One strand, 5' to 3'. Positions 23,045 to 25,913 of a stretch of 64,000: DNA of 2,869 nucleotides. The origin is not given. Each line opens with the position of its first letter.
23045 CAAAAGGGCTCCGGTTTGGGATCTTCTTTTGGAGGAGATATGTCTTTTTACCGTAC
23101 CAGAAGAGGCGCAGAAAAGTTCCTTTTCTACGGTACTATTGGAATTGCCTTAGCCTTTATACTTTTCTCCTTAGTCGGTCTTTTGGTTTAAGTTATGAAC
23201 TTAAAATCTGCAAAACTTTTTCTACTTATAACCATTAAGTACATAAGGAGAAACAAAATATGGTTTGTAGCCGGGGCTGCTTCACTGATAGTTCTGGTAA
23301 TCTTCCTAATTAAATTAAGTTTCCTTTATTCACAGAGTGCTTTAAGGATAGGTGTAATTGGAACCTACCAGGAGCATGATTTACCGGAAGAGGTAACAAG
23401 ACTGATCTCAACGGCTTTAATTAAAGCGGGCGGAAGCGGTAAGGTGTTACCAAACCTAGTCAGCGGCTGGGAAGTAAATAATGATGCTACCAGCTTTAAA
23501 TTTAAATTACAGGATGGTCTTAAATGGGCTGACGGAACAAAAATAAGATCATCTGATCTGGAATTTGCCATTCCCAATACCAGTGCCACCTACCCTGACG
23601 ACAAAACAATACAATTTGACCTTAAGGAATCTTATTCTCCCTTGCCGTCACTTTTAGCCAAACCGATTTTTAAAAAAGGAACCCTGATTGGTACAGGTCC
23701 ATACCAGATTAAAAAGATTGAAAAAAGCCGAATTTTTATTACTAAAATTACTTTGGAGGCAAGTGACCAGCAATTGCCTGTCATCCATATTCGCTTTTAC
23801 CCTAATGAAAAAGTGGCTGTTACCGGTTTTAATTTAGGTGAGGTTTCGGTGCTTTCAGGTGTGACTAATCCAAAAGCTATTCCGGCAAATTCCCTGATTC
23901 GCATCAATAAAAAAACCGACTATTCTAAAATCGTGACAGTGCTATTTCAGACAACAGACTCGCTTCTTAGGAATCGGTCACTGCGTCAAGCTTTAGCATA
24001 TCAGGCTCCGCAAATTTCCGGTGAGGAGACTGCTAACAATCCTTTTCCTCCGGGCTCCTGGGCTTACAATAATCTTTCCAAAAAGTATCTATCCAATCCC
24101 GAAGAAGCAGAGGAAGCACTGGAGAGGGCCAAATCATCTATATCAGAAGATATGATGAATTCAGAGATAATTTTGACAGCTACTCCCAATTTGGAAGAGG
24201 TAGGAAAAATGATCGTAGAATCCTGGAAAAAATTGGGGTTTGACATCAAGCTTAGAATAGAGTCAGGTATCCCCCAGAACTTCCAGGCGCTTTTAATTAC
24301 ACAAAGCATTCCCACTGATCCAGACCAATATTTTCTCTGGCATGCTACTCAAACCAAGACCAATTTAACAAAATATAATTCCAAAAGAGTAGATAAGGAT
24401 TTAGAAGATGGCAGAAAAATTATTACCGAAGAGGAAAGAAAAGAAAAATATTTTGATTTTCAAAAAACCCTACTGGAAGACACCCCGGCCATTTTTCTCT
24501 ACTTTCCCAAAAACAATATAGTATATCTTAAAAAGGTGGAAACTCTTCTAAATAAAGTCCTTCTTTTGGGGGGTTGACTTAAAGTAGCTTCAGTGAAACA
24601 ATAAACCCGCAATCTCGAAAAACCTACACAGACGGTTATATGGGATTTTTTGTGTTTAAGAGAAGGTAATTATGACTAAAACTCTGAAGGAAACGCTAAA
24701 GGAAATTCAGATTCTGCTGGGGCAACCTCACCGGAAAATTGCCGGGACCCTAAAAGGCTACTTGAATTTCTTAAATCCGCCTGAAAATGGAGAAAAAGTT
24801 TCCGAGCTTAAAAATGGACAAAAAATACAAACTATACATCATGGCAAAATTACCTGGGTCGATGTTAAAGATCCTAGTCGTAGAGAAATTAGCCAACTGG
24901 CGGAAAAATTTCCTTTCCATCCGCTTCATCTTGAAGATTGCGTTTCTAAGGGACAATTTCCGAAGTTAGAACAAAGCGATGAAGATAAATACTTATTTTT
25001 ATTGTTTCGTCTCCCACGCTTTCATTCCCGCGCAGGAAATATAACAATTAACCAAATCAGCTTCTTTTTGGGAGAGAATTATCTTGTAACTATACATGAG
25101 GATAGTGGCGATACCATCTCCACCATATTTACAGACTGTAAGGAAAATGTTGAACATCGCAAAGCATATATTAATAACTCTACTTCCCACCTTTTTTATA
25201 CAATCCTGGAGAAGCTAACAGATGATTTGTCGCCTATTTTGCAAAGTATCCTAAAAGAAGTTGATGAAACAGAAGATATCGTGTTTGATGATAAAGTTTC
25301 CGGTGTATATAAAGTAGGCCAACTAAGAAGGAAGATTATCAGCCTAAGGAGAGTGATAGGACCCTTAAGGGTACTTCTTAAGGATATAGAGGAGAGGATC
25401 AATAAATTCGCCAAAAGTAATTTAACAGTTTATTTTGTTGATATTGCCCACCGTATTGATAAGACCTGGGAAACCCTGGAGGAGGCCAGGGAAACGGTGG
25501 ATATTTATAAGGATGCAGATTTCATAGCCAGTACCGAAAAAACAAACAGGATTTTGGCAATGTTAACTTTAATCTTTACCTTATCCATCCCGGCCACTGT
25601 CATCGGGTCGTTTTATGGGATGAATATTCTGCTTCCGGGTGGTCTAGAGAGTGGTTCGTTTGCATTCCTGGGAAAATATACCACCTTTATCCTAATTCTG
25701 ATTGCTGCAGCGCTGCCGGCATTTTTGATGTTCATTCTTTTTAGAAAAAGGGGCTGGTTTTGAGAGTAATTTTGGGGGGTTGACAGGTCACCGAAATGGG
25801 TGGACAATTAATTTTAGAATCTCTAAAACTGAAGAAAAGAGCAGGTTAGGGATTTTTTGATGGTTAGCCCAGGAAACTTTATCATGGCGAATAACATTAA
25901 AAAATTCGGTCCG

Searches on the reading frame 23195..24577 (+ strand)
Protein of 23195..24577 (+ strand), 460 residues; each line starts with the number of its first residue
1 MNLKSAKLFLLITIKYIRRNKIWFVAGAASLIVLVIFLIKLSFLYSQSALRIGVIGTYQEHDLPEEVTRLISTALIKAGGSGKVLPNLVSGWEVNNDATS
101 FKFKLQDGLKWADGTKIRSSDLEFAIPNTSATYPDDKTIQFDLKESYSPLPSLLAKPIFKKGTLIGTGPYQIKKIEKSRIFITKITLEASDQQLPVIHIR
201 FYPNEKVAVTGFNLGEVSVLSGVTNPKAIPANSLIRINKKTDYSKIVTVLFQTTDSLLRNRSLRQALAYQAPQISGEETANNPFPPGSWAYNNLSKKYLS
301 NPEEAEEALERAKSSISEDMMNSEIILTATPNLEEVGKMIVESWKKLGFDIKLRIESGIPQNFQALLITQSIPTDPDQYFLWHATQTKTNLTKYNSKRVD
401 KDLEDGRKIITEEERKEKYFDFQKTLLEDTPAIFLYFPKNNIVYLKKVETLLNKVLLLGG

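Call 75: search_protein_families(library=pfam, proteins=[window:23195-24577:+], max_evalue=0.00001)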
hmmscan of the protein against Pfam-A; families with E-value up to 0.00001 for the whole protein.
window:23195-24577:+ (460 aa): 1 family
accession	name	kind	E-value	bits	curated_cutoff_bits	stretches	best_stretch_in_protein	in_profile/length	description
PF00496.27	SBP_bac_5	-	1e-32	114.1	32.4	1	84-384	2-360/368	Bacterial extracellular solute-binding proteins, family 5 Middle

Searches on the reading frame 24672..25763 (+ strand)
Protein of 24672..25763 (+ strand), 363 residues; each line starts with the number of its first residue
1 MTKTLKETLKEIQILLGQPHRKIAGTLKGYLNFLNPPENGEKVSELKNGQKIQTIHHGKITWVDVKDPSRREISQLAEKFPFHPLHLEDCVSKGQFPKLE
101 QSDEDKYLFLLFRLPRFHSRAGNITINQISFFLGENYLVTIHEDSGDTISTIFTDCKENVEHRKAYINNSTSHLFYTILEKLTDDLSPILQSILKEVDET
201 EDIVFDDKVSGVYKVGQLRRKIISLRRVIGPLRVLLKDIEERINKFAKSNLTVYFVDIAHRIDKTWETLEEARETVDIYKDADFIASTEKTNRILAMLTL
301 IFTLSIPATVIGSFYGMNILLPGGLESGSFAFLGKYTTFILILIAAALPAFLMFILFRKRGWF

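Call 75: search_protein_families(library=pfam, proteins=[window:24672-25763:+], max_evalue=0.00001)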
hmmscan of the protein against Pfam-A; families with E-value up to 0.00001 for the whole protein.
window:24672-25763:+ (363 aa): 1 family
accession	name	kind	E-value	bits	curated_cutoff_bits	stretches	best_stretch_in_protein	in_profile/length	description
PF01544.23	CorA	-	2.2e-53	181.9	27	1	59-359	3-292/292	CorA-like Mg2+ transporter protein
